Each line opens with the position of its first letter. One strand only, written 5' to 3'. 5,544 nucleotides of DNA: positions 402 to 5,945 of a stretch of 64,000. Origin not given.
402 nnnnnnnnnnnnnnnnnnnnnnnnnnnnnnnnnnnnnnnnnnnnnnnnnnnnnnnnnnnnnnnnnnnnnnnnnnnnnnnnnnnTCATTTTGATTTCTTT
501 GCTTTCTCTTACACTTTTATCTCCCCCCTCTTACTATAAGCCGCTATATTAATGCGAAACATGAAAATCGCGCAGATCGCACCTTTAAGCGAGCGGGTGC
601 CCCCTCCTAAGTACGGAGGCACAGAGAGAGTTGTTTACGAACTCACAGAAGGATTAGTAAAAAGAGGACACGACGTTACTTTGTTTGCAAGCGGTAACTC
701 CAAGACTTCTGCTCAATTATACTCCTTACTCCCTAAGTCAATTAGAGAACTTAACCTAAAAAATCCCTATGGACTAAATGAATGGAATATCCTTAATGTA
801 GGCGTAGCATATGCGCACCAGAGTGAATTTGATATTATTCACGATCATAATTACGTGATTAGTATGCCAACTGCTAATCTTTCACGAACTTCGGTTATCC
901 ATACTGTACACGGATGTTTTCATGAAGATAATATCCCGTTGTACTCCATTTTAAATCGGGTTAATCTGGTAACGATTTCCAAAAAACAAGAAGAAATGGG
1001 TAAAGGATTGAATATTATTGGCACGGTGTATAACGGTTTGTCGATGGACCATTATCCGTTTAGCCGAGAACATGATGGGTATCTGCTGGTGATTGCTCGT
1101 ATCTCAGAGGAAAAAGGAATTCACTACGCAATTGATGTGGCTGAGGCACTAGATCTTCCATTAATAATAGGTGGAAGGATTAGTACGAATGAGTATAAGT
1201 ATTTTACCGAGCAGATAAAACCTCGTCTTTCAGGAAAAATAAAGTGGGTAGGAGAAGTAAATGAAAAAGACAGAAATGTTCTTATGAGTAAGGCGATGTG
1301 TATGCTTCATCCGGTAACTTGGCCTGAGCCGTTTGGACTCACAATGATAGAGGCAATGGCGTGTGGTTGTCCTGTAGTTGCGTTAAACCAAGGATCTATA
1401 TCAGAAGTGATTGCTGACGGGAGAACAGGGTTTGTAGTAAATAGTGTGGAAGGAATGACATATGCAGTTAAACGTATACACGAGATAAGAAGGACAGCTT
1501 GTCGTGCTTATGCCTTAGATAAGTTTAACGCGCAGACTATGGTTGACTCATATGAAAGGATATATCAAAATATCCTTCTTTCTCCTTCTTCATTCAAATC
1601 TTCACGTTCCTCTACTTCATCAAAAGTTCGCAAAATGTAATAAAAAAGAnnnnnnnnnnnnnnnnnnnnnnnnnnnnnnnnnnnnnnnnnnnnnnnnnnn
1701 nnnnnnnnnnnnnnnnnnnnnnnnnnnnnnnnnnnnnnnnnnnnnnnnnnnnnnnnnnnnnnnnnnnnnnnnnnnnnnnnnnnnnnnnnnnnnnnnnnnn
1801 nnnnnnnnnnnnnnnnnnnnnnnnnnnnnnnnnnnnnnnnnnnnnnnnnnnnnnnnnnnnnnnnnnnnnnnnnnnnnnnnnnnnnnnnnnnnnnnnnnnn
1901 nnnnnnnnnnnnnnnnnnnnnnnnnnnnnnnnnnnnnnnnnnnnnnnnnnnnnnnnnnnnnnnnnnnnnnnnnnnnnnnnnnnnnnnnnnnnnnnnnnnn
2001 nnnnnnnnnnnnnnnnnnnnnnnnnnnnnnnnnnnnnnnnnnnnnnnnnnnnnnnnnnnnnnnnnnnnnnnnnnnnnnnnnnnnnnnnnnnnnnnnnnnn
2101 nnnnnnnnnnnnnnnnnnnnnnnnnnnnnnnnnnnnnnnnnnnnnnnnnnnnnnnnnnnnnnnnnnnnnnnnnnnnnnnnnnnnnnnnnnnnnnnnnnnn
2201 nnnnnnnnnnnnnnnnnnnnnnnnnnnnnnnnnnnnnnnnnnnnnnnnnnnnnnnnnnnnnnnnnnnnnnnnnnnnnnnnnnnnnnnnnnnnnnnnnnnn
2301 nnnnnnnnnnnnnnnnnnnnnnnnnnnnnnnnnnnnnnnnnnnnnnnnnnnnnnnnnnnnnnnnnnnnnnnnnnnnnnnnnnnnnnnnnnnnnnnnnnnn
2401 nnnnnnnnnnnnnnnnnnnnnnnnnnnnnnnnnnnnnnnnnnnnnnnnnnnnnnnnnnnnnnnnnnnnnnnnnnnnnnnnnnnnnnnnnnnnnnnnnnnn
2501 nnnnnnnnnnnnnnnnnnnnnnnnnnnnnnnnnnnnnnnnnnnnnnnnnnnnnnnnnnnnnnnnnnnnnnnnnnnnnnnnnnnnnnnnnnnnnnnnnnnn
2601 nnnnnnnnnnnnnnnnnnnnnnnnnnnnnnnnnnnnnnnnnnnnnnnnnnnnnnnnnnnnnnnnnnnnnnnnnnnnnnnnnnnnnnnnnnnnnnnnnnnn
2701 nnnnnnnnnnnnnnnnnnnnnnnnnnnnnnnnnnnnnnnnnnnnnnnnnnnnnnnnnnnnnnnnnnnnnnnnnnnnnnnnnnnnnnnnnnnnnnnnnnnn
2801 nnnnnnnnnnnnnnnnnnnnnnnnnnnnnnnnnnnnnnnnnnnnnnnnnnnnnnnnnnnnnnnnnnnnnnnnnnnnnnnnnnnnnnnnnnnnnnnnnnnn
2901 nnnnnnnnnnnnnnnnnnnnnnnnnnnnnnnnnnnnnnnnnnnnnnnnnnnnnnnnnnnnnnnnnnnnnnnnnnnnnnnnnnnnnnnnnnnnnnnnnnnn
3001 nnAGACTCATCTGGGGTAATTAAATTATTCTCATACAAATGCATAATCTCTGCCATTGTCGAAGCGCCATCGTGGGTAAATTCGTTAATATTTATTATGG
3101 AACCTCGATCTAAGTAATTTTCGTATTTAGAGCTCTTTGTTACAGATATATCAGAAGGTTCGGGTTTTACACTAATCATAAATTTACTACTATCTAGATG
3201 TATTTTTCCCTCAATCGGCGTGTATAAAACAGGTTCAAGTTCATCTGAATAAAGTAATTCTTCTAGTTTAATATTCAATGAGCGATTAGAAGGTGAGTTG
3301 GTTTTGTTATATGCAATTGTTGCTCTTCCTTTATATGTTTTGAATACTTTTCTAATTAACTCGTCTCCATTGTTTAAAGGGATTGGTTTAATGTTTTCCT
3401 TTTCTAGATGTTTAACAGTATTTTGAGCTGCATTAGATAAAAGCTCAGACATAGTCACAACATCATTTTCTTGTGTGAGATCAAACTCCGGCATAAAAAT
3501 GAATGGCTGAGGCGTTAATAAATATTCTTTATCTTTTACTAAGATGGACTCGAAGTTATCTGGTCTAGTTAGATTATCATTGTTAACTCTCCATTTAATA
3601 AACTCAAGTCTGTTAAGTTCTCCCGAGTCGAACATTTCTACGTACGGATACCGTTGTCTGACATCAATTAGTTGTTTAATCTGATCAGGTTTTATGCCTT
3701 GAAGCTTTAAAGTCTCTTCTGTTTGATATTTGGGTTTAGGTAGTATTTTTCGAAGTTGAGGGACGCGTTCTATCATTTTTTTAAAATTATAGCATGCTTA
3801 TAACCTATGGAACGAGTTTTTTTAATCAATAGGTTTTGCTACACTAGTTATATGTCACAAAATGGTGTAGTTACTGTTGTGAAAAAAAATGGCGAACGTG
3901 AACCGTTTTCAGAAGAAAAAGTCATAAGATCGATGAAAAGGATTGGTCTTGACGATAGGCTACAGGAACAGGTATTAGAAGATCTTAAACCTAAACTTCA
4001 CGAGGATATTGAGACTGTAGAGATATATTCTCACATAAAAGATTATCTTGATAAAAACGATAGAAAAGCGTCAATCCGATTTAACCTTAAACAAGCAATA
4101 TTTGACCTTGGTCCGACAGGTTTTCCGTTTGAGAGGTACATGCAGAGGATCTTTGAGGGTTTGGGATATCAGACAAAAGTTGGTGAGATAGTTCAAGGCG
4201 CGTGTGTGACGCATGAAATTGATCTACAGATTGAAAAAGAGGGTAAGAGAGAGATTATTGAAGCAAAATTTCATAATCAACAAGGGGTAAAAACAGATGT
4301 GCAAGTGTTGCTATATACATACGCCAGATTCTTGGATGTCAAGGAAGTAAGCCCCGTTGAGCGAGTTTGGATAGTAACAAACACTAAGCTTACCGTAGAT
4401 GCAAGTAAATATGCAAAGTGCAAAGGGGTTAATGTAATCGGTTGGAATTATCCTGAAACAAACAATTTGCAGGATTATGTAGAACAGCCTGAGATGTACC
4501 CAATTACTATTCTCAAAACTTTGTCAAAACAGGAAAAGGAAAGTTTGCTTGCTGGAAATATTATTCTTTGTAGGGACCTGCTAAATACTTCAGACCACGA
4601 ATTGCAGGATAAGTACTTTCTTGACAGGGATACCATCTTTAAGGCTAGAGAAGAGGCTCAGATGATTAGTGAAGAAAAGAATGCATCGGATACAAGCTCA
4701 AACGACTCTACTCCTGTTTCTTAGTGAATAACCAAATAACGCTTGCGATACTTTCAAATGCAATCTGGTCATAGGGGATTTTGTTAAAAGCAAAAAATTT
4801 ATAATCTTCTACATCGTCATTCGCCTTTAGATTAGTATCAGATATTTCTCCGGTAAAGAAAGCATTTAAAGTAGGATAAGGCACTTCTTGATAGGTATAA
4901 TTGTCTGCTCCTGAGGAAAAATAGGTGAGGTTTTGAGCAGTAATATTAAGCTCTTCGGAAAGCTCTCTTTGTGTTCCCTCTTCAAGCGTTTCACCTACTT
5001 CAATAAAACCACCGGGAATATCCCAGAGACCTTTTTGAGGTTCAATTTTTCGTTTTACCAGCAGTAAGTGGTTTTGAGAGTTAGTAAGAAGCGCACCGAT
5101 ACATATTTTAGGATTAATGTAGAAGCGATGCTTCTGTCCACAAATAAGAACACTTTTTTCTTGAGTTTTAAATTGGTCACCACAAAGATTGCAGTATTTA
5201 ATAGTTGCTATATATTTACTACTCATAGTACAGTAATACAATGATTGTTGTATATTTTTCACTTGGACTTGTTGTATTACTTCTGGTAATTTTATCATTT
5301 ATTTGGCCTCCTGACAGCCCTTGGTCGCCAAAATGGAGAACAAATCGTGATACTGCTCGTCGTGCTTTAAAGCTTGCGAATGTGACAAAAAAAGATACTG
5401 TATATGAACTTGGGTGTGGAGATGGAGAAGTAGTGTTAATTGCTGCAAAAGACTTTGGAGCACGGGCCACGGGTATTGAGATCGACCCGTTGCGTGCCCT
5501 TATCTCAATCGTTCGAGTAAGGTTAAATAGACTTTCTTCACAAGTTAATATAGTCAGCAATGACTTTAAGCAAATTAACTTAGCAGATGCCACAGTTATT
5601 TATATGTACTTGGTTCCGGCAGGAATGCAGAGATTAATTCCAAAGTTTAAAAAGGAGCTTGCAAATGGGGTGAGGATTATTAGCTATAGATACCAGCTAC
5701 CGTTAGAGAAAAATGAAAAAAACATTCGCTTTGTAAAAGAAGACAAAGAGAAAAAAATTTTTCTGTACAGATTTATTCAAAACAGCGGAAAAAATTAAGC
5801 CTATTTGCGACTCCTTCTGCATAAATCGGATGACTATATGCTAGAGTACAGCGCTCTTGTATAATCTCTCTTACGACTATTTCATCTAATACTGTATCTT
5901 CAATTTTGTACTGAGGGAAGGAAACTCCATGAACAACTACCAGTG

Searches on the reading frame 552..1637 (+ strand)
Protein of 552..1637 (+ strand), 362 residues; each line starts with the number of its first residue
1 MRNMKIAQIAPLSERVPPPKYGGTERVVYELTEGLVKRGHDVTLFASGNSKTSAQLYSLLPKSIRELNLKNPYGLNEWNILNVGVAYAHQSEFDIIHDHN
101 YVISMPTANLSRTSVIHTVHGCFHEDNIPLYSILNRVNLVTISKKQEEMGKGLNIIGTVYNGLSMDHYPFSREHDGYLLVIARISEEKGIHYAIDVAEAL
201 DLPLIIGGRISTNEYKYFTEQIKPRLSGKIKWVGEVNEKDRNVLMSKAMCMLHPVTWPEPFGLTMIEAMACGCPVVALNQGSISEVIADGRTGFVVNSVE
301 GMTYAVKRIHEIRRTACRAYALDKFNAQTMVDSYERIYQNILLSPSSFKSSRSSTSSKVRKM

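Call 46: search_protein_families(library=pfam, proteins=[window:552-1637:+], max_evalue=0.001)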
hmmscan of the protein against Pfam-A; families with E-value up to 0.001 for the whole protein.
window:552-1637:+ (362 aa): 5 families
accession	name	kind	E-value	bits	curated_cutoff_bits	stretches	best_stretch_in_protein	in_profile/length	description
PF00534.26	Glycos_transf_1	-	1.4e-25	90.3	26.4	1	172-299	12-143/172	Glycosyl transferases group 1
PF13692.12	Glyco_trans_1_4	-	1.7e-20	74.2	27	1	177-309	3-139/142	Glycosyl transferases group 1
PF13439.12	Glyco_transf_4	-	6.5e-15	56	28.5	1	21-124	1-108/170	Glycosyltransferase Family 4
PF13579.12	Glyco_trans_4_4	-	3.3e-08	34.5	29.7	1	22-121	1-103/158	Glycosyl transferase 4-like domain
PF13524.12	Glyco_trans_1_2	-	0.0003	21.2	25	1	201-319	14-123/144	Glycosyl transferase-like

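Call 75: find_encoding_contigs(protein=window:552-1637:+, flank=10000, max_places=2)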
Protein window:552-1637:+ (362 aa): 3 contigs read that carry it; 2 places shown.
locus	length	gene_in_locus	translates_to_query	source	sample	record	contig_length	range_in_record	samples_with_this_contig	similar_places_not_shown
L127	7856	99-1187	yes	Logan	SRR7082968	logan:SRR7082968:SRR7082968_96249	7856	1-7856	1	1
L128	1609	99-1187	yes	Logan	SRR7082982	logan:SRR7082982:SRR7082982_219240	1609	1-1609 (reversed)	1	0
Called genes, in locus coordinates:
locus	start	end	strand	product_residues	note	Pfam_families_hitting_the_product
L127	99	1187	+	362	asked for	PF13439:Glyco_transf_4, PF13579:Glyco_trans_4_4, PF00534:Glycos_transf_1, PF13692:Glyco_trans_1_4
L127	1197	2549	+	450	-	PF06202:GDE_C, PF22422:MGH1-like_GH (weak)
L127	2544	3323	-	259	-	-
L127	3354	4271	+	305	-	PF03477:ATP-cone (weak), PF04471:Mrr_cat (faint), PF22357:AF1548-like_C (weak)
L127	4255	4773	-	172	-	PF00293:NUDIX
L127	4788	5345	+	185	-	PF13649:Methyltransf_25 (weak)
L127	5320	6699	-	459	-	-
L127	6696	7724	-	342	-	PF02388:FemAB, PF13480:Acetyltransf_6, PF02388:FemAB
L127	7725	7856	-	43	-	?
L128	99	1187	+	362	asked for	PF13439:Glyco_transf_4, PF13579:Glyco_trans_4_4, PF00534:Glycos_transf_1, PF13692:Glyco_trans_1_4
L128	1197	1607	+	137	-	?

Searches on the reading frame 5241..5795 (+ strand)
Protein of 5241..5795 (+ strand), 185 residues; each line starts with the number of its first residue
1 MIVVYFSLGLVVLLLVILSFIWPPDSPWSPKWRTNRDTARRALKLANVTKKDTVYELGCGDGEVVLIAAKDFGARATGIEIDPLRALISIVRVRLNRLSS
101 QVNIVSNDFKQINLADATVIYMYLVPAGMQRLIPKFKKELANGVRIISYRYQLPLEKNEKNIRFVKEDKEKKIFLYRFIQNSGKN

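Call 46: search_protein_families(library=pfam, proteins=[window:5241-5795:+], max_evalue=0.001)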
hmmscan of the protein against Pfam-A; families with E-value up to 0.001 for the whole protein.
window:5241-5795:+ (185 aa): 4 families
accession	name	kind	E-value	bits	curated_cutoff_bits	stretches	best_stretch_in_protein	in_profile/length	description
PF13649.12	Methyltransf_25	-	4.2e-06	27.8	27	1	54-125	1-71/97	Methyltransferase domain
PF00398.26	RrnaAD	-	1.1e-05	25.1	24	1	33-116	13-92/263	Ribosomal RNA adenine dimethylase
PF08123.19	DOT1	-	0.00011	22.2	23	0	42-85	34-78/205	Histone methylation protein DOT1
PF06325.19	PrmA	-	0.00025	21.1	22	1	48-147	159-257/296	Ribosomal protein L11 methyltransferase (PrmA)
